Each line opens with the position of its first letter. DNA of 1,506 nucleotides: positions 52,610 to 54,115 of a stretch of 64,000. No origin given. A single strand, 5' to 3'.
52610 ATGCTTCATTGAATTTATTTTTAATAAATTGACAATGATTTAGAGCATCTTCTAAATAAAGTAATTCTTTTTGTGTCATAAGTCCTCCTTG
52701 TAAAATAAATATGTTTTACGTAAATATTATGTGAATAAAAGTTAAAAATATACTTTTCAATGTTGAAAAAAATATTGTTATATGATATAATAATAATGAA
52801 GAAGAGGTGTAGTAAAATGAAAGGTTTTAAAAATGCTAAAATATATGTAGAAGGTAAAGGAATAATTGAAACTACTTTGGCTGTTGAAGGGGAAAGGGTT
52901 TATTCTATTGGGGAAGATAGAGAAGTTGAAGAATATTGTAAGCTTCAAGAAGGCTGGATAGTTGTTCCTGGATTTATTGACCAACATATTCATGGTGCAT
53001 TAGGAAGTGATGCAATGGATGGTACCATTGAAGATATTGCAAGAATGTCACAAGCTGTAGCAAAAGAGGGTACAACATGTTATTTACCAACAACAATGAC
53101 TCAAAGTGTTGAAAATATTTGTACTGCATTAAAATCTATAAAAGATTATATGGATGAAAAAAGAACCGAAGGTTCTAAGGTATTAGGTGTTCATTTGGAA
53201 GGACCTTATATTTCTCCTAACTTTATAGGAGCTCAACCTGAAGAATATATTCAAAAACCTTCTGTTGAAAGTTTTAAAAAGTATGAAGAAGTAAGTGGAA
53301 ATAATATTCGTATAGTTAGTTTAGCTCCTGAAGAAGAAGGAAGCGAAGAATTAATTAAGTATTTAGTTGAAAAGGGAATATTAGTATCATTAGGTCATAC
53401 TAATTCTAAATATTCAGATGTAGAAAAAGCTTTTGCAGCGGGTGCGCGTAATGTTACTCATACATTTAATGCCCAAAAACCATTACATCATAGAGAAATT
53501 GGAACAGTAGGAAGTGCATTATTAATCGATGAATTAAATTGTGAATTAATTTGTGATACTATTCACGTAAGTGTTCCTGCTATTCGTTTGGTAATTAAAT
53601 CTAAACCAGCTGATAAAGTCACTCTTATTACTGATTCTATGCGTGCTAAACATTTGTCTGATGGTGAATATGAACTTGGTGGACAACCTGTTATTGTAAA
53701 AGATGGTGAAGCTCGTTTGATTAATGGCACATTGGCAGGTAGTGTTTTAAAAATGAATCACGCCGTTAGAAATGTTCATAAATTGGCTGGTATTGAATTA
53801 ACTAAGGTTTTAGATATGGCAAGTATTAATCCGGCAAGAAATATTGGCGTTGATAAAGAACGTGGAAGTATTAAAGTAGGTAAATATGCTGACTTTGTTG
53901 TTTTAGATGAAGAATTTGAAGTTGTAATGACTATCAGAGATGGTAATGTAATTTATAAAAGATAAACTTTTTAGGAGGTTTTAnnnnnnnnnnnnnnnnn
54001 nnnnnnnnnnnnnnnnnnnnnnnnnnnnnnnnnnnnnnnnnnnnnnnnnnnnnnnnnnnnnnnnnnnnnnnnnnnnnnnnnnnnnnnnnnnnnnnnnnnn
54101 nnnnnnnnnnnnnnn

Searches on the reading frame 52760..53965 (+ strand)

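Call 42: search_protein_families(library=pfam, proteins=[window:52760-53965:+], max_evalue=0.00001)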
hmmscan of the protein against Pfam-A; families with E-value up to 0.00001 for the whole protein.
window:52760-53965:+ (401 aa): 2 families
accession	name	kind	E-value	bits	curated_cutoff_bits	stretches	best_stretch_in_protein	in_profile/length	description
PF01979.26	Amidohydro_1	-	7.8e-27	94.8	25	1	67-397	1-344/345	Amidohydrolase family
PF07969.17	Amidohydro_3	-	4.6e-13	49.9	29.7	1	345-399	407-472/472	Amidohydrolase family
